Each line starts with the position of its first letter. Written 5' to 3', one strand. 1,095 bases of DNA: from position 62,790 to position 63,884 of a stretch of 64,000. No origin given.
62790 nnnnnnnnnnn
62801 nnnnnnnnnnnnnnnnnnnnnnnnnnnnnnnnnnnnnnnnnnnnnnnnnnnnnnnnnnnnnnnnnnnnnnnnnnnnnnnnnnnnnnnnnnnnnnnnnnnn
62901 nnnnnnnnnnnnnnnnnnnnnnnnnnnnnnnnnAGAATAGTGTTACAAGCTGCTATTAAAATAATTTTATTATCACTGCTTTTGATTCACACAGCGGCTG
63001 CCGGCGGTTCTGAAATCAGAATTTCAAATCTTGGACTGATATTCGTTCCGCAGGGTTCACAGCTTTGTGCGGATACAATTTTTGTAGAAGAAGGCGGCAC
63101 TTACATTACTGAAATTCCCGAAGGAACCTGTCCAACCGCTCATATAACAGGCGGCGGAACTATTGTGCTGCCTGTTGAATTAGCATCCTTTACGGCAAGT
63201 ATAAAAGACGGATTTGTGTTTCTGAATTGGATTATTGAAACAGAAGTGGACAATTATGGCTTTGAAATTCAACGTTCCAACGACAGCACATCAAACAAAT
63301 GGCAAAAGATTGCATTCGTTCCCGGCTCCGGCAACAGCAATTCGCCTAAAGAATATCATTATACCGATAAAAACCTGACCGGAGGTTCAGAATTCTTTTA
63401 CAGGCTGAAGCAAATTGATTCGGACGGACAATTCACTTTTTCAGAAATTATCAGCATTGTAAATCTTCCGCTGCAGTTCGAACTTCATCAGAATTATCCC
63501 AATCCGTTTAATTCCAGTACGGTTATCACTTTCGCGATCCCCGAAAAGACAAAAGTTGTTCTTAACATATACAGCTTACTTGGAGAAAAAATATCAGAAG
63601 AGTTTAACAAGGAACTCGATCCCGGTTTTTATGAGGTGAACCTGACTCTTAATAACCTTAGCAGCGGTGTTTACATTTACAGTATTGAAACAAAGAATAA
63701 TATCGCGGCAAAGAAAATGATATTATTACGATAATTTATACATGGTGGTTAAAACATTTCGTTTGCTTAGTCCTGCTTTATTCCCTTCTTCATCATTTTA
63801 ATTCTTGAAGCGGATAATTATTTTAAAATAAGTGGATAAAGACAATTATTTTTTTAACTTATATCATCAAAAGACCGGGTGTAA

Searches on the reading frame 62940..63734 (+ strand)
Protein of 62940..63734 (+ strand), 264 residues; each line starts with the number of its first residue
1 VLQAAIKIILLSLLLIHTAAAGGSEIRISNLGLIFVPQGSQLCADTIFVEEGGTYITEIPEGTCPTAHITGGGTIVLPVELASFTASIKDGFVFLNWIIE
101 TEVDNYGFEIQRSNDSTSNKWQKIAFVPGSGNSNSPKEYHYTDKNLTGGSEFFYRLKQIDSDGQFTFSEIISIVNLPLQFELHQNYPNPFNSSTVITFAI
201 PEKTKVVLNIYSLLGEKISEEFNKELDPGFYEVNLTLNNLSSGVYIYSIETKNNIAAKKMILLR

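Call 109: find_encoding_contigs(protein=window:62940-63734:+, flank=1500, max_places=6)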
Protein window:62940-63734:+ (264 aa): 3 contigs read that carry it; 2 places shown.
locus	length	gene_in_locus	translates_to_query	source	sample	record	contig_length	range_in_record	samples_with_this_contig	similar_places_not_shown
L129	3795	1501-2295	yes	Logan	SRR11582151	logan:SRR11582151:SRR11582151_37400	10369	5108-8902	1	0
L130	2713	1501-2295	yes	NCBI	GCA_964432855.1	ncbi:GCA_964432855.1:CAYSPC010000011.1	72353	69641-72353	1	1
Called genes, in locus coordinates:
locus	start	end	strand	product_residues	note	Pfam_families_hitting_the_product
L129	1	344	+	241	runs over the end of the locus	-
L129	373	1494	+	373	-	-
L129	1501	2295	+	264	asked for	PF18962:Por_Secre_tail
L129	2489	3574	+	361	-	PF18845:baeRF_family3, PF18848:baeRF_family6, PF18851:baeRF_family8 (weak), PF18855:baeRF_family11 (weak), PF18849:baeRF_family7 (weak)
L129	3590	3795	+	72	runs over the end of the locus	PF06305:LapA_dom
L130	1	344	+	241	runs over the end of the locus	-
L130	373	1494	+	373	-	-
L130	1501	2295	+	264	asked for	PF18962:Por_Secre_tail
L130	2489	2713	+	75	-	?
